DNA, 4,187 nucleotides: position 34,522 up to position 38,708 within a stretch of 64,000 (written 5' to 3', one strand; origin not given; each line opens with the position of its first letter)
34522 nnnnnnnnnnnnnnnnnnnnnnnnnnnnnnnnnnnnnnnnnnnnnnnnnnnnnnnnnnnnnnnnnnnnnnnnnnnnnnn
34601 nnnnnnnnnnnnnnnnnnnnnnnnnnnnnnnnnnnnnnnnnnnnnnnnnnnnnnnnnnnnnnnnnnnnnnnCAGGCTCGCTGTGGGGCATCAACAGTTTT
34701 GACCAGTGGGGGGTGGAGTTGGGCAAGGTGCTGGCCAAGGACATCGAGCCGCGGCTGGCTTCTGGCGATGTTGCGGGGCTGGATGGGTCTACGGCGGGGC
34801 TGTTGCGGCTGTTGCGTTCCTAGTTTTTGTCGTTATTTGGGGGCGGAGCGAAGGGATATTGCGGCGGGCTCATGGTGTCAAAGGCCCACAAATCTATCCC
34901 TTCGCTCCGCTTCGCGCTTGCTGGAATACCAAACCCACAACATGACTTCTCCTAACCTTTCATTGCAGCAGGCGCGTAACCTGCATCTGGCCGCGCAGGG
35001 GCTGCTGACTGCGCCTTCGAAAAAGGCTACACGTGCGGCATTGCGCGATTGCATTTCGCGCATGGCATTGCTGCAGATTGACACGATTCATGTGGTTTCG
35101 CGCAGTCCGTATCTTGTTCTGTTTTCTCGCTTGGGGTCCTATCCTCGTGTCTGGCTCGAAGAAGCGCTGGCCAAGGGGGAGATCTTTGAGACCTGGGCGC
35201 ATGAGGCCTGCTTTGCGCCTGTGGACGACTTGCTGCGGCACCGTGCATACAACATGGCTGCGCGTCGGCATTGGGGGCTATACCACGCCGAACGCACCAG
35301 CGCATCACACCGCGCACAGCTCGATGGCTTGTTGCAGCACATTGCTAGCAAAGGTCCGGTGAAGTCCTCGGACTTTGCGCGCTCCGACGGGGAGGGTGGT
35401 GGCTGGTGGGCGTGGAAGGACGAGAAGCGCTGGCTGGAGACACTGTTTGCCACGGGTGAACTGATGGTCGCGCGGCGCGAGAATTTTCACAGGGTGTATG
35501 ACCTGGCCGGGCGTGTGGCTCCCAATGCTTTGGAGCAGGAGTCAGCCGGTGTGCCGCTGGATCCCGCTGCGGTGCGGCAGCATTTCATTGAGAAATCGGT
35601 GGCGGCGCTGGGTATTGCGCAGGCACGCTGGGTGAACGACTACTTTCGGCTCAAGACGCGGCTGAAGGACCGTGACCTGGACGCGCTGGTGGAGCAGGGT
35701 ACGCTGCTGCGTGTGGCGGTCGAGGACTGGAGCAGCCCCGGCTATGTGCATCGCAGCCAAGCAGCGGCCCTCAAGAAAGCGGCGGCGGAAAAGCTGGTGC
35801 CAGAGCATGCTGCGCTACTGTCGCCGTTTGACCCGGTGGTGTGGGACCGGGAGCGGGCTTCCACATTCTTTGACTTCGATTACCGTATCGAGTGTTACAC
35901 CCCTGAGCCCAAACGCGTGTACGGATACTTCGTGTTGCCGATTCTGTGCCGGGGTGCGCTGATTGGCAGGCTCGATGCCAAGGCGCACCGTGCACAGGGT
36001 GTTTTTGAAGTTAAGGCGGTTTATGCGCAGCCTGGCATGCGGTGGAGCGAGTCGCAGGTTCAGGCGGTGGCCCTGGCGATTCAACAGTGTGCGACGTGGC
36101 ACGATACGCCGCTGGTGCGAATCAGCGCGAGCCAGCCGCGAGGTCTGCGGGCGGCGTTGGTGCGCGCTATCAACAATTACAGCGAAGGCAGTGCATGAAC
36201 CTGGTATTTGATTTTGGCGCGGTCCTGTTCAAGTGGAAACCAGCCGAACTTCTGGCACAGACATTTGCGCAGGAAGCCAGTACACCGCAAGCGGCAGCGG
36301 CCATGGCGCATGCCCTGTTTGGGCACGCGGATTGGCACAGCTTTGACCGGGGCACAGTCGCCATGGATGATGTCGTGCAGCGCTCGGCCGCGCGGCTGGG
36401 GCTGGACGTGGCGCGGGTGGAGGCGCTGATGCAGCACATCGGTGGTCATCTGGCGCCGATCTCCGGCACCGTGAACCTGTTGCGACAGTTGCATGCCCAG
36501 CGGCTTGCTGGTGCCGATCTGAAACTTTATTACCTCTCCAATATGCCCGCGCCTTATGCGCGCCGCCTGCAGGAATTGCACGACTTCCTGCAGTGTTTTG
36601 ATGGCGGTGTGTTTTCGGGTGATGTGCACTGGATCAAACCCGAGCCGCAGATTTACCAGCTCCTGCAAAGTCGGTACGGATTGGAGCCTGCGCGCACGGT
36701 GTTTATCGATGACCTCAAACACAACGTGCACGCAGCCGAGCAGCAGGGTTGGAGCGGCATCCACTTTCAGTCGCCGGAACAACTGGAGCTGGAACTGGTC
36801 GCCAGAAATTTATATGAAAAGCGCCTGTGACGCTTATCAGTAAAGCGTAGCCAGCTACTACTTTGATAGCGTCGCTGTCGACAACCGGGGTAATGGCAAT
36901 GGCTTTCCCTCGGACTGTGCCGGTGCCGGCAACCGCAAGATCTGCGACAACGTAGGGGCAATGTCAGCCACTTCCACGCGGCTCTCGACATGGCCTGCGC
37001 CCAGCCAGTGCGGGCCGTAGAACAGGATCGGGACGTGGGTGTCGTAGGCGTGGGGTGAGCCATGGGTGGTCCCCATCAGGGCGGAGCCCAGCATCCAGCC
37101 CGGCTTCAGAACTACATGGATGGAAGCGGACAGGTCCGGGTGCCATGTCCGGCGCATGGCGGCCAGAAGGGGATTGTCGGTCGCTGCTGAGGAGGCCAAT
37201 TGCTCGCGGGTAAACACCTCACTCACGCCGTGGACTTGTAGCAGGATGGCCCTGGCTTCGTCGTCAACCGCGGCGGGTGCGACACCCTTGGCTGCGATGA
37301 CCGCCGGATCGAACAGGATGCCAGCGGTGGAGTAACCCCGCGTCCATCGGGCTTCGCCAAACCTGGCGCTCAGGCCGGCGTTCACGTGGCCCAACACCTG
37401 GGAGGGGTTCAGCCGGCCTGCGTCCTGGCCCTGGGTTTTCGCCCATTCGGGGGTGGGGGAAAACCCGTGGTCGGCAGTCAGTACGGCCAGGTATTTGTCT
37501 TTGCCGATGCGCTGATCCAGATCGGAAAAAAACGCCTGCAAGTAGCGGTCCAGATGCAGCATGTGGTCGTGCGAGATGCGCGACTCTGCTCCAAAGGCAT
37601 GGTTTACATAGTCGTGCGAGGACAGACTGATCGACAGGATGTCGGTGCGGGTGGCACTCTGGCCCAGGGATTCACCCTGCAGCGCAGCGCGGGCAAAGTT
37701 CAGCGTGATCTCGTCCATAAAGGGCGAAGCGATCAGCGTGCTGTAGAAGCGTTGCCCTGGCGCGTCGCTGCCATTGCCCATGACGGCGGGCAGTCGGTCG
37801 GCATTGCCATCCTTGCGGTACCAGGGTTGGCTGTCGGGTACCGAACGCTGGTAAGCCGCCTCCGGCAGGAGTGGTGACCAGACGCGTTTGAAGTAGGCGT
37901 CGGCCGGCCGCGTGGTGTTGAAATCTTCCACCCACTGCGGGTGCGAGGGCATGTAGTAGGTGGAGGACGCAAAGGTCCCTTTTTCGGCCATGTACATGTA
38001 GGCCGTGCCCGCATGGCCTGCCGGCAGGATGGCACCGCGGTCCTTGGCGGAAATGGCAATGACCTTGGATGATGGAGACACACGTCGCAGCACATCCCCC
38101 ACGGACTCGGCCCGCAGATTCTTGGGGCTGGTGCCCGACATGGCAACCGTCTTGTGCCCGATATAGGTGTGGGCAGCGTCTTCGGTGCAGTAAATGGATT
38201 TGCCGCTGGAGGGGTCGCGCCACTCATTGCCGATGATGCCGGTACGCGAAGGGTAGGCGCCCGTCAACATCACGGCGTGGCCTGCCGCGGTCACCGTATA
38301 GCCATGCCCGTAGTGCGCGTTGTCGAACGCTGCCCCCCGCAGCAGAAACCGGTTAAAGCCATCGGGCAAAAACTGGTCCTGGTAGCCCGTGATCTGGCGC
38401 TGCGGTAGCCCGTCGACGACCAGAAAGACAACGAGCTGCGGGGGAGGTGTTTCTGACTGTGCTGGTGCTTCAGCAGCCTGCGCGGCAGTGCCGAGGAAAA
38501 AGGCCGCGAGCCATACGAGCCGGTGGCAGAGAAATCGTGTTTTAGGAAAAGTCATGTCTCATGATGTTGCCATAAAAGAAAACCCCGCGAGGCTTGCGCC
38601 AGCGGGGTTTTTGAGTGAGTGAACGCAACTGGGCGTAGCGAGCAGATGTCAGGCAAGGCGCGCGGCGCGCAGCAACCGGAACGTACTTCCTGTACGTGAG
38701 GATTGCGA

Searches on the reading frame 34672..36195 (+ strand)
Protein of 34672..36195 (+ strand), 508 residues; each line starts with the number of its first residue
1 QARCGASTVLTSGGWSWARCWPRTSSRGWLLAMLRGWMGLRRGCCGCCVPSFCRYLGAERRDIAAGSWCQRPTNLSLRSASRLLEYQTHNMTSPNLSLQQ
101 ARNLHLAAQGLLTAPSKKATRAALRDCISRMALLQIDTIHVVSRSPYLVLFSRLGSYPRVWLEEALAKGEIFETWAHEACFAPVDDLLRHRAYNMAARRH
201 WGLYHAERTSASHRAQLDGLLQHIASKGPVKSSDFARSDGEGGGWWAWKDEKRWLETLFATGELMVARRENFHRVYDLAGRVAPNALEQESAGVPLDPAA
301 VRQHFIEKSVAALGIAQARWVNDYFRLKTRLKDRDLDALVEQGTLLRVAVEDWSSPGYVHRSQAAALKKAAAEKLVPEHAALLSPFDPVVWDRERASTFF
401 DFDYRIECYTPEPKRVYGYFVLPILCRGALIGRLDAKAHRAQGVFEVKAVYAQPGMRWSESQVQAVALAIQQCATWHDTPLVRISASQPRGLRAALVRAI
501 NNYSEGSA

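Call 69: search_protein_families(library=pfam, proteins=[window:34672-36195:+], max_evalue=0.00001)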
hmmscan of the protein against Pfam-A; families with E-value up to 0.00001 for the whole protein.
window:34672-36195:+ (508 aa): 1 family
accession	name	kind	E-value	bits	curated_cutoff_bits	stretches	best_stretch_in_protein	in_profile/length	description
PF06224.18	AlkZ-like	-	1.2e-64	219.4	25.9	1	128-476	1-329/329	DNA glycosylase AlkZ-like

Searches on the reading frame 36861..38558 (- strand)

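Call 69: search_protein_families(library=pfam, proteins=[window:36861-38558:-], max_evalue=0.00001)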
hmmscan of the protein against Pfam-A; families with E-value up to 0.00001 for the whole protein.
window:36861-38558:- (566 aa): 2 families
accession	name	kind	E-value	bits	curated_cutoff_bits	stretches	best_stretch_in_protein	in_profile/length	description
PF01663.27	Phosphodiest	-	1.6e-31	110.6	23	1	43-499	1-336/342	Type I phosphodiesterase / nucleotide pyrophosphatase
PF00884.28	Sulfatase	-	3.4e-06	27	25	0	331-373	208-248/301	Sulfatase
